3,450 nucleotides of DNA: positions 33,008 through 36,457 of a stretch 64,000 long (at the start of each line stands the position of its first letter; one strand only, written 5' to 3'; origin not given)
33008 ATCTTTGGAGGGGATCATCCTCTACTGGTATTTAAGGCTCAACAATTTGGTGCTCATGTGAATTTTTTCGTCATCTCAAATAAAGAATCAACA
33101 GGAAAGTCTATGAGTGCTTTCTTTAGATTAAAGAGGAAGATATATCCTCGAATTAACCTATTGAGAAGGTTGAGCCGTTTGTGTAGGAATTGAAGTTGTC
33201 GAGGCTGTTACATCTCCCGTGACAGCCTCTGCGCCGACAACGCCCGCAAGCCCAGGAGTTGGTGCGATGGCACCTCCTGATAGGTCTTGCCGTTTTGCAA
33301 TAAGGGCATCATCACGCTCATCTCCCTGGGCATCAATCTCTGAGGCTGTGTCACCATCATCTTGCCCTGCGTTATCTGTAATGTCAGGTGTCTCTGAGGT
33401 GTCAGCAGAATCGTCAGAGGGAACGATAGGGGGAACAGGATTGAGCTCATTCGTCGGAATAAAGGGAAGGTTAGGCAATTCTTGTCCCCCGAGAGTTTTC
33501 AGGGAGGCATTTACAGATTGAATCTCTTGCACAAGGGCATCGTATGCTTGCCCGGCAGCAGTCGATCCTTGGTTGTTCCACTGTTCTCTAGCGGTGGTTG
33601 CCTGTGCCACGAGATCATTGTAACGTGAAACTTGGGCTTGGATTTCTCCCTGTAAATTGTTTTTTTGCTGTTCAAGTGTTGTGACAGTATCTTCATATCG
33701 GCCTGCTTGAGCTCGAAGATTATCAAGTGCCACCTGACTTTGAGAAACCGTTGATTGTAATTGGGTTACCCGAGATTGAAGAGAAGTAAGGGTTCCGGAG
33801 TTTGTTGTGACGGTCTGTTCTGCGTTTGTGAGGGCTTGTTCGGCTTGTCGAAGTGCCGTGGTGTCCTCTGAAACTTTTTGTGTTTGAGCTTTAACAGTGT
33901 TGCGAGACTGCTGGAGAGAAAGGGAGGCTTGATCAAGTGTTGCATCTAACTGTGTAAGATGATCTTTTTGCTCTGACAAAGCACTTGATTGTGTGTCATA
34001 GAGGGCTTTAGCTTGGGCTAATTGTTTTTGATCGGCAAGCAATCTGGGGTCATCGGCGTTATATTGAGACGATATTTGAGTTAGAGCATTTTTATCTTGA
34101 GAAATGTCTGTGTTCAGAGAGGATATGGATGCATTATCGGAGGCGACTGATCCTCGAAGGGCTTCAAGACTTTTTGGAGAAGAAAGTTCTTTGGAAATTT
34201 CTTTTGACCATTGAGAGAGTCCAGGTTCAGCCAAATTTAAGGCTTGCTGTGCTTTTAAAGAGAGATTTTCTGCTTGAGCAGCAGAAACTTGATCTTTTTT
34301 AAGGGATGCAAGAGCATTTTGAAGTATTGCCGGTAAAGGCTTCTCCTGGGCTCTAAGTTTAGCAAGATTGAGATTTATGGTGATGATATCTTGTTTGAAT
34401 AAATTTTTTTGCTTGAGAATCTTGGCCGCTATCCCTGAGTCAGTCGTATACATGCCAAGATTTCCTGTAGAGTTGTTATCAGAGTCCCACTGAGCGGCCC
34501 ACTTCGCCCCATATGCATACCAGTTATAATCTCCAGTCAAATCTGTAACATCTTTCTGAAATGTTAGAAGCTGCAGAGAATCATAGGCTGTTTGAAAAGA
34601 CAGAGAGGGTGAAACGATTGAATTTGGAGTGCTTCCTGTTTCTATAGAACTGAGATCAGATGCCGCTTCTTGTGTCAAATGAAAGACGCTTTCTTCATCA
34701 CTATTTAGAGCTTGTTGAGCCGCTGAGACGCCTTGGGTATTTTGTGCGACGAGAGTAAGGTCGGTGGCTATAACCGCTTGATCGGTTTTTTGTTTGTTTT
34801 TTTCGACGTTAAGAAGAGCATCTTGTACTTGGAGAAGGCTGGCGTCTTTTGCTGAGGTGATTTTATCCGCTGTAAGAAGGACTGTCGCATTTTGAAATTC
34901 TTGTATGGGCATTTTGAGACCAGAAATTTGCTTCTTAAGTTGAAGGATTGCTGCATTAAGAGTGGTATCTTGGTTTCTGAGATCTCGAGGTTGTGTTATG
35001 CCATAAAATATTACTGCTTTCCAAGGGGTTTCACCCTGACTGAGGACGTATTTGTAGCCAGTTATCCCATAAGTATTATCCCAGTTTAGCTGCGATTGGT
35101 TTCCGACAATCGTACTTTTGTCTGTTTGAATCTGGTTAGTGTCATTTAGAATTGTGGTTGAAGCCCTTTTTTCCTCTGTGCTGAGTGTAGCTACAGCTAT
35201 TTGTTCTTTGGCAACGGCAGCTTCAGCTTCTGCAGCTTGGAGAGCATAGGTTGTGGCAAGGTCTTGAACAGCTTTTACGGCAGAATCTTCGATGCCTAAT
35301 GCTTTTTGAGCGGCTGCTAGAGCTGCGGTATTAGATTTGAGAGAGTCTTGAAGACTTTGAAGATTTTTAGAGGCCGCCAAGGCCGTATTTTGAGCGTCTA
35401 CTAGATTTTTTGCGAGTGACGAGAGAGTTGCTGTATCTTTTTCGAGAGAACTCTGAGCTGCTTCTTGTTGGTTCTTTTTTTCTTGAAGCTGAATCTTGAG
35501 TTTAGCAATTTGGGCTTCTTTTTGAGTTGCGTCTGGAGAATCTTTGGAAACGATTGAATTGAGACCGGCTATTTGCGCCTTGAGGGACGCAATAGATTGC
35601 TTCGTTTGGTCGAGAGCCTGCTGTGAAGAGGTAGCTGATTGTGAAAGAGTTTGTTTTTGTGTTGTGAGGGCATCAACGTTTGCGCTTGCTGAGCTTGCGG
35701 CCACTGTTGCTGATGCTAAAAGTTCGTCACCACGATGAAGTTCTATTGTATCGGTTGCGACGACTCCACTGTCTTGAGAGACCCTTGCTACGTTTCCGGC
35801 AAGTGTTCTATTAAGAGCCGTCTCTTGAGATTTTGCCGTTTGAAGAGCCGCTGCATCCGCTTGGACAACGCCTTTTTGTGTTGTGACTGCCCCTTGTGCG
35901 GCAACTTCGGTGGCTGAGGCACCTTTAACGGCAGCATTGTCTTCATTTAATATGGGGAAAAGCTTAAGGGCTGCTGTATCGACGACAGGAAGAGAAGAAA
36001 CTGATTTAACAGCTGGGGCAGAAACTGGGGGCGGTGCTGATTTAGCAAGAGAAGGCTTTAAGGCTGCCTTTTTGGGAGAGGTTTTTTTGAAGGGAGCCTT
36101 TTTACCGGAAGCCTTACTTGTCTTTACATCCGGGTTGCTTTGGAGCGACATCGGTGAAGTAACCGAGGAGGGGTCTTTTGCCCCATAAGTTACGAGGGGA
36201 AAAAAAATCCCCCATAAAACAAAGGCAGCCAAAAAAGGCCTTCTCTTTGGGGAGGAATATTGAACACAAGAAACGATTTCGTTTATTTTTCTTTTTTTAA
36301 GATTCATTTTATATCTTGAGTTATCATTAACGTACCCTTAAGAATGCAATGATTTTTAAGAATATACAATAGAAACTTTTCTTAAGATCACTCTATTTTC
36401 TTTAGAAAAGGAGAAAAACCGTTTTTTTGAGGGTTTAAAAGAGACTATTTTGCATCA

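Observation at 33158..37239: Adjacent genes for a 1049-aa coiled-coil protein and a 264-aa membrane protein share a conserved ~65-aa C-terminal module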

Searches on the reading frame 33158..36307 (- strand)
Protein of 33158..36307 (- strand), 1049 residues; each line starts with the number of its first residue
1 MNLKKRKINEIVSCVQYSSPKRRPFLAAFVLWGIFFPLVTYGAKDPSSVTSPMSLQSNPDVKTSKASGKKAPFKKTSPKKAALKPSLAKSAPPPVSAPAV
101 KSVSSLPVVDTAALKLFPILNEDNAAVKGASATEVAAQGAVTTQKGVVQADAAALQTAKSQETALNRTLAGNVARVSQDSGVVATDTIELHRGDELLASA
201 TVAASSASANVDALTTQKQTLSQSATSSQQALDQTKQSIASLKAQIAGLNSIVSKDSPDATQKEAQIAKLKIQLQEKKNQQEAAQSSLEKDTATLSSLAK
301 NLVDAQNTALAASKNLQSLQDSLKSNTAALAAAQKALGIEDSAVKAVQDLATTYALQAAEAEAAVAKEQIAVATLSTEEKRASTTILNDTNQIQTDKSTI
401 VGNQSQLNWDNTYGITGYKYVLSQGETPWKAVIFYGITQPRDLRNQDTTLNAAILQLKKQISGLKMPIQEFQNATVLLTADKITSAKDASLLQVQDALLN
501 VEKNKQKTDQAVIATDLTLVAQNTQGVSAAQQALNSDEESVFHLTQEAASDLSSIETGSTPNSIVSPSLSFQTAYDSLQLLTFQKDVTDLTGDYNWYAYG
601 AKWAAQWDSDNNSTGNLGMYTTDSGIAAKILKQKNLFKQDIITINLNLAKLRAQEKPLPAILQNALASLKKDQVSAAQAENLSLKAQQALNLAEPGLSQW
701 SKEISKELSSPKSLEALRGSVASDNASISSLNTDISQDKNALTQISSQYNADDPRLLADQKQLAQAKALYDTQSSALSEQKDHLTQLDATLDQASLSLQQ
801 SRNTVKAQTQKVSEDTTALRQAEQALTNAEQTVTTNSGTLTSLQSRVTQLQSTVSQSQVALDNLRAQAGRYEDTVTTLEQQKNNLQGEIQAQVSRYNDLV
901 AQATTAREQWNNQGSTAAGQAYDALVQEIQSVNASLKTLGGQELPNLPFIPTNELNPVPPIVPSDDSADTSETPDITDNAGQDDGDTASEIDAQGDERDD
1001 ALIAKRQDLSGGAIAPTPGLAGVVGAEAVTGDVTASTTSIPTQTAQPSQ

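Call 4: search_protein_families(library=pfam, proteins=[window:33158-36307:-], max_evalue=1)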
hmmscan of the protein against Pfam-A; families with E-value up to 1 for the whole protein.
window:33158-36307:- (1049 aa): 3 families
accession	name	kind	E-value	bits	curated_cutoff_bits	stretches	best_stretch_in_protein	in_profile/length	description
PF24319.2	DUF7491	-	0.053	14.2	30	1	840-910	16-86/90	Coiled-coil region of unknown function (DUF7491)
PF14889.11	PBP-Tp47_a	-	0.11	12.4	25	1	379-421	84-126/164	Penicillin-binding protein Tp47 domain a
PF11642.13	Blo-t-5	-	0.92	9.9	24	0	470-526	15-70/119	Mite allergen Blo t 5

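Call 18: search_protein_families(library=ncbifam, proteins=[window:33158-36307:-], max_evalue=1)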
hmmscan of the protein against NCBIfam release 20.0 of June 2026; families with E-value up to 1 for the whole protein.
window:33158-36307:- (1049 aa): 10 families
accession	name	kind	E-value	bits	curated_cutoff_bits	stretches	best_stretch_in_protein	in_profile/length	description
TIGR02168.1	SMC_prok_B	equivalog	4.3e-13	48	567.35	2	641-925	674-955/1181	chromosome segregation protein SMC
TIGR02169.1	SMC_prok_A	equivalog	1.9e-07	29.2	729.4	2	687-917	684-920/1165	chromosome segregation protein SMC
NF038350.1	taxis_HmpF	equivalog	5.6e-05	21.7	200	2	683-898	104-319/553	pilus motility taxis protein HmpF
NF045487.1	ASRP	equivalog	8.8e-05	21.3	300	2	652-937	183-463/593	archaea-specific SMC-related protein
TIGR04523.1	Mplasa_alph_rch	subfamily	0.00052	18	270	2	697-900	209-411/745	helix-rich protein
NF003034.1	PRK03918.1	equivalog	0.015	13.2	700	2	685-903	204-421/878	DNA double-strand break repair ATPase Rad50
NF003280.0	PRK04270.1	equivalog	0.23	10.2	242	1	300-401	202-301/323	RNA-guided pseudouridylation complex pseudouridine synthase subunit Cbf5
NF002572.0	PRK02224.1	equivalog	0.3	9.3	1087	2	679-892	225-434/888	DNA double-strand break repair ATPase Rad50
NF041035.1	Rad50_Halo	equivalog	0.48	8.7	1000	2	661-896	207-442/883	DNA double-strand break repair ATPase Rad50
TIGR00425.1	CBF5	equivalog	0.62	9.1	238.15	0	301-401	206-304/322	RNA-guided pseudouridylation complex pseudouridine synthase subunit Cbf5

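Call 19: search_solved_structures(query=window:33158-36307:-, max_evalue=1)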
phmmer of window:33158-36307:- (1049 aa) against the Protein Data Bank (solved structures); distinct sequences matched with E-value up to 1: 3.
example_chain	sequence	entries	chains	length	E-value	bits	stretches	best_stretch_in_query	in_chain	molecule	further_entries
3o0z_A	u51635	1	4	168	0.032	15.8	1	755-894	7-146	Rho-associated protein kinase 1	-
6gap_A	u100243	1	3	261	0.17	13.5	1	194-303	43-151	Outer capsid protein sigma-1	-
8q84_B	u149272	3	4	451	0.26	12.8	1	737-885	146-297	Kinetochore protein NUF2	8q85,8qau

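Call 62: predict_structure(alignment_id=A5)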
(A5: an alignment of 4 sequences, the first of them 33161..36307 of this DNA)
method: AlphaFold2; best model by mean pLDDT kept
length: 1049 residues; sequences in the alignment: 4
mean_pLDDT: 46.3   pTM: 0.27
mean pLDDT of the five models: 46.3, 44.8, 44.7, 40.7, 40.6
residues with pLDDT >= 90: 0; 70-90: 258; 50-70: 86; < 50: 705
segments of 3 or more residues with pLDDT < 50: 1-153, 166-189, 327-352, 354-359, 361-732, 734-739, 741-759, 956-1049
pLDDT, mean of each block of 10 residues (from residue 1): 32 28 26 28 27 25 25 27 26 31 28 38 41 34 37 50 48 39 44 59 68 78 80 83 81 63 78 84 80 78 74 67 51 38 38 48 44 36 31 31 25 27 26 24 33 36 31 25 27 32 34 29 27 30 27 25 26 25 26 29 35 30 34 37 37 34 29 27 29 31 35 38 38 46 42 45 54 58 73 81 83 86 85 77 87 87 84 81 78 79 78 73 84 78 72 52 34 31 31 35 30 26 28 26 30
secondary structure, 60 per line:
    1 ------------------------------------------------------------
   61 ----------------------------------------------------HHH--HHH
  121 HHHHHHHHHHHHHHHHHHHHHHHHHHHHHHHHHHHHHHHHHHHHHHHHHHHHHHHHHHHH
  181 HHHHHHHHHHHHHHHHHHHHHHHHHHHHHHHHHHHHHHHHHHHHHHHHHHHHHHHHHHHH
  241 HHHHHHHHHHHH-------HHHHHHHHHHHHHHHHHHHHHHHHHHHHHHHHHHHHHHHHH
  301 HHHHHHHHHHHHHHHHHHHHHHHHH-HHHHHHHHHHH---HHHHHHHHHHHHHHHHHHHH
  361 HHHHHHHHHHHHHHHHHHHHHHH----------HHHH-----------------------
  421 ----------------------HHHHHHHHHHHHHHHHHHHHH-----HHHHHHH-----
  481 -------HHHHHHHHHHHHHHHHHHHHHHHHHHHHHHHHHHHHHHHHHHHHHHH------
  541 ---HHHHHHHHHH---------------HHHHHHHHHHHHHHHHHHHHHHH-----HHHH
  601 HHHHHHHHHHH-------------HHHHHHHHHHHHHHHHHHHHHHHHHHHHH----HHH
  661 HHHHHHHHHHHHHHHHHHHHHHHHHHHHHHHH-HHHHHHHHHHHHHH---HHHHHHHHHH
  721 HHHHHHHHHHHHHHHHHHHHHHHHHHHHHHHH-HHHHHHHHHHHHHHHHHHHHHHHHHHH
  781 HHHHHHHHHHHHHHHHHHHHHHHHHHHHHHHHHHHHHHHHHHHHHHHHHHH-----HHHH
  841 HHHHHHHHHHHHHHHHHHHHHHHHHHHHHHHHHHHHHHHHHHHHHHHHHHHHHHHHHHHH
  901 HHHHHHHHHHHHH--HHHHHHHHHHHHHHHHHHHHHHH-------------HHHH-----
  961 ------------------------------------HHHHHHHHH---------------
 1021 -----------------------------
elements in order (helices of 4 or more, strands of 3 or more residues): H118-252 H260-325 H327-337 H341-383 H394-397 H443-463 H469-475 H488-534 H544-553 H569-591 H597-611 H625-653 H658-692 H694-707 H711-752 H754-831 H837-913 H916-938 H952-955 H997-1005

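Call 65: fold_search(model_id=the predicted structure, library=pdb)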
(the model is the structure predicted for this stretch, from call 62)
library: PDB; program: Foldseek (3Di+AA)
matches with E <= 10: 433; with E <= 0.001: 0
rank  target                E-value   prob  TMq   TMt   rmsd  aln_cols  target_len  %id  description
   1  5nnv_D                1.9e-02  1.00  0.17  0.50   6.7       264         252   15  Structure of a Bacillus subtilis Smc coiled coil middle fragment (released 2017-06-21)
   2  5nnv_A                2.1e-02  1.00  0.16  0.50   7.5       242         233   16  Structure of a Bacillus subtilis Smc coiled coil middle fragment (released 2017-06-21)
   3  5xg2                  2.8e-02  1.00  0.17  0.52   6.2       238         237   11  Crystal structure of a coiled-coil segment (residues 345-468 and 694-814) of Pyrococcus yayanosii Smc (released 2017-06-07)
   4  5nnv_B                5.0e-02  0.99  0.16  0.52   6.8       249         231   14  Structure of a Bacillus subtilis Smc coiled coil middle fragment (released 2017-06-21)
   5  5nnv_C                8.9e-02  0.97  0.16  0.49   7.4       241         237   16  Structure of a Bacillus subtilis Smc coiled coil middle fragment (released 2017-06-21)
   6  6ixf_B                1.5e-01  0.92  0.09  0.38  25.8       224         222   11  Crystal structure of SeMet apo SH3BP5 (P41) (released 2019-03-20)
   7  6ewy                  1.8e-01  0.75  0.10  0.34  10.7       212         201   13  RipA Peptidoglycan hydrolase (Rv1477, Mycobacterium tuberculosis) N-terminal domain (released 2018-05-02)
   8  3zx6_A                1.9e-01  0.95  0.14  0.41  10.0       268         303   13  Structure of Hamp(AF1503)-Tsr fusion - Hamp (A291V) mutant (released 2012-02-29)
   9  8wjo_B                2.3e-01  0.82  0.13  0.36  13.1       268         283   10  Cryo-EM structure of 8-subunit Smc5/6 arm region (released 2024-06-26)
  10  8i4v_B                2.4e-01  0.57  0.09  0.30  18.3       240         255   12  Cryo-EM structure of 5-subunit Smc5/6 arm region (released 2024-06-26)
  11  9cpc_3R               2.7e-01  0.69  0.12  0.36  45.4       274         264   14  Atomic model of porcine brain ventricles cilia doublet microtubule (48-nm periodicity) (released 2024-10-23)
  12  9mlg_A                2.7e-01  0.63  0.11  0.05  12.5       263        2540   14  Xenorhabdus nematophilus XptA2 State 2, 1181insYWK1183, D1182T mutant (released 2025-01-15)
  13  6ixg_B                2.8e-01  0.33  0.07  0.26  29.6       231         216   10  Crystal structure of native apo SH3BP5 (P41) (released 2019-03-20)
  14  9mli_A                3.0e-01  0.69  0.12  0.06  13.5       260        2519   14  Xenorhabdus nematophilus XptA2 RBD C Chimera (released 2025-03-05)
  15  3na7                  3.1e-01  0.84  0.11  0.34  10.4       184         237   12  2.2 Angstrom Structure of the HP0958 Protein from Helicobacter pylori CCUG 17874 (released 2010-09-22)
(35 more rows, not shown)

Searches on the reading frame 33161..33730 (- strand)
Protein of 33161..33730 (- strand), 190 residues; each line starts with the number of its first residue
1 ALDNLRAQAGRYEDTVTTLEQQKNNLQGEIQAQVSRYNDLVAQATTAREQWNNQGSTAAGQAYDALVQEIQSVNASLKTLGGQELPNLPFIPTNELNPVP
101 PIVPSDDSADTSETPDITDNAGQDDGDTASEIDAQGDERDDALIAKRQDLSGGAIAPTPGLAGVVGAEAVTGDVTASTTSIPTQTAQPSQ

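Call 45: find_homologous_proteins(query=A3, max_evalue=0.01)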
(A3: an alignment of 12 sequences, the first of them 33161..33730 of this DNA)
Query A3 (12 sequences) (190 aa, profile of the alignment): 2 proteins with E <= 0.01 among 7588 candidates.
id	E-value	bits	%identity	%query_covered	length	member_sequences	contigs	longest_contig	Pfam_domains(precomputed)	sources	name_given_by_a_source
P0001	1.3e-48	183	42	35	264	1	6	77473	-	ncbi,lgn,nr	ncbi:MAG: hypothetical protein B7Y25_00445 [Alphaproteobacteria bacterium 16-39-46]|nr:MAG: hypothet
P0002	7.4e-41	158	42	38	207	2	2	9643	-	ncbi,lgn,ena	-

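Call 58: search_dna_similar(query=window:33161-33730:-, collection=phages, mode=protein, max_evalue=0.01)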
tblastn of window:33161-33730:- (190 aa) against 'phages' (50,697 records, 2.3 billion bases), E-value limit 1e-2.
No match.

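Call 68: find_related_loci(query=A7, collection=metagenome_contigs, flank=10000)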
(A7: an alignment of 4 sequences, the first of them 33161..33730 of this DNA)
Query A7 (190 aa) in metagenome_contigs; peptide patterns used: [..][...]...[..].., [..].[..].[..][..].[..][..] (x = any residue, [..] = any of these).
600 stretches matched a pattern, but none encodes a relative of the query by tblastn (E <= 1e-3).
